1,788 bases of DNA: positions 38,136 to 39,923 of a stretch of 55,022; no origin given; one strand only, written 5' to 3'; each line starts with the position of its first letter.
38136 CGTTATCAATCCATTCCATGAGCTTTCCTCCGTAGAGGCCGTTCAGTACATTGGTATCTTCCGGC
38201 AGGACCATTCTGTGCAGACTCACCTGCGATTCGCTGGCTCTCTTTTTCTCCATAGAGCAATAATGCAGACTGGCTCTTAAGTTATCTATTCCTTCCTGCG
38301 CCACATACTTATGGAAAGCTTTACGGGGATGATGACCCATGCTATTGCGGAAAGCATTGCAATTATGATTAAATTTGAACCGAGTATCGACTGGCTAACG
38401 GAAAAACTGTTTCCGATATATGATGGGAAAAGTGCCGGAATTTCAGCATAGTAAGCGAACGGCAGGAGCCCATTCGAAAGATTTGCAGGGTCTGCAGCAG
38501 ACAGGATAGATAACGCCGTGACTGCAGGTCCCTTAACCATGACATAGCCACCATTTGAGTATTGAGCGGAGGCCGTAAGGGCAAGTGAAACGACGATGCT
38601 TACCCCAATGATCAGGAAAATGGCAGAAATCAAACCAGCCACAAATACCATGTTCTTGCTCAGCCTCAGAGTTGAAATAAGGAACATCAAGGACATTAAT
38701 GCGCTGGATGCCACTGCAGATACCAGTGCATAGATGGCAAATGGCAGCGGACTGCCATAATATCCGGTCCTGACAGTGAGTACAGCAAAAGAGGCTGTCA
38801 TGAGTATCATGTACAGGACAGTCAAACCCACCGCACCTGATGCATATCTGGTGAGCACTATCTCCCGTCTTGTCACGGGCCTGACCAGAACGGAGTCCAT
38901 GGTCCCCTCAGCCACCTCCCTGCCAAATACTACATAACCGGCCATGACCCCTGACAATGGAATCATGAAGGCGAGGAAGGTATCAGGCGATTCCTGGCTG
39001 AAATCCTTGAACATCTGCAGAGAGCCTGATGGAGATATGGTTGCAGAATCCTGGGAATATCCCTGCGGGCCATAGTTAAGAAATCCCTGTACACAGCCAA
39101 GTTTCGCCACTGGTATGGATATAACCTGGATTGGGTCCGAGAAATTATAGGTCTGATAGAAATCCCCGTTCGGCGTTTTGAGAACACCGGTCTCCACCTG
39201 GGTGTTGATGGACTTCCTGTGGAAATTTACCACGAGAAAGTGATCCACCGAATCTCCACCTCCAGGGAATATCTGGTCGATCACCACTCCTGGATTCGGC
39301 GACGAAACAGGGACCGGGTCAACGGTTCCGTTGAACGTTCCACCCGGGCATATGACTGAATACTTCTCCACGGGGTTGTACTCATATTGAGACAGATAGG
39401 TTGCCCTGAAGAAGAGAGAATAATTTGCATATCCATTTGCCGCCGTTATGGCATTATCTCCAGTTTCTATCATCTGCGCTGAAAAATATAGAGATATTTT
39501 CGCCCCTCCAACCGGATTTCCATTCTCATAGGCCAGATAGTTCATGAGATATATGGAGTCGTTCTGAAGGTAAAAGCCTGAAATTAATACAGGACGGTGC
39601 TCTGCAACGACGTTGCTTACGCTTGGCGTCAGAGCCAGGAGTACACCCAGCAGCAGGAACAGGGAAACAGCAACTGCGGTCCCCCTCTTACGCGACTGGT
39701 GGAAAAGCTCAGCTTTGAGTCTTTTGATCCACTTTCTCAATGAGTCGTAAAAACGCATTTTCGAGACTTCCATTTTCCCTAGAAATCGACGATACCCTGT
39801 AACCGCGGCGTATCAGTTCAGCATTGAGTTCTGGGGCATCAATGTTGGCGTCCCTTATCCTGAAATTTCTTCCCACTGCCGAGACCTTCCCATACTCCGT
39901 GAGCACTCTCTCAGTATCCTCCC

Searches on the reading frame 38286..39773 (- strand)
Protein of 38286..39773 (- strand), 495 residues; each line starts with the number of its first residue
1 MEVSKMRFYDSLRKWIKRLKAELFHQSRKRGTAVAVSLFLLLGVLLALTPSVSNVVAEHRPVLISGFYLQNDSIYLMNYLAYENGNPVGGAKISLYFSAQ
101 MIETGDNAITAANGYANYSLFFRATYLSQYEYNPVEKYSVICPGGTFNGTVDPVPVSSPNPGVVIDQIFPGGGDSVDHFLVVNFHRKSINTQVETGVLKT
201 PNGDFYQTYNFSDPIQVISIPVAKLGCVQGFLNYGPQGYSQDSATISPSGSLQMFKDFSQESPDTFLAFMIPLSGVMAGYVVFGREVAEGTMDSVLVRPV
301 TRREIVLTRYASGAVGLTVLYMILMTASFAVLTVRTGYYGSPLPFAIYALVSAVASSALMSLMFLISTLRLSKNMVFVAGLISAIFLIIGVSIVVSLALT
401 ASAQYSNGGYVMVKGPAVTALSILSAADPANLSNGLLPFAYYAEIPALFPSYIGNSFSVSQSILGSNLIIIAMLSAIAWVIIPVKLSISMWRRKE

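Call 10: find_encoding_contigs(protein=window:38286-39773:-, flank=10000, max_places=1)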
Protein window:38286-39773:- (495 aa): no gene with exactly this product is on record in the collection.
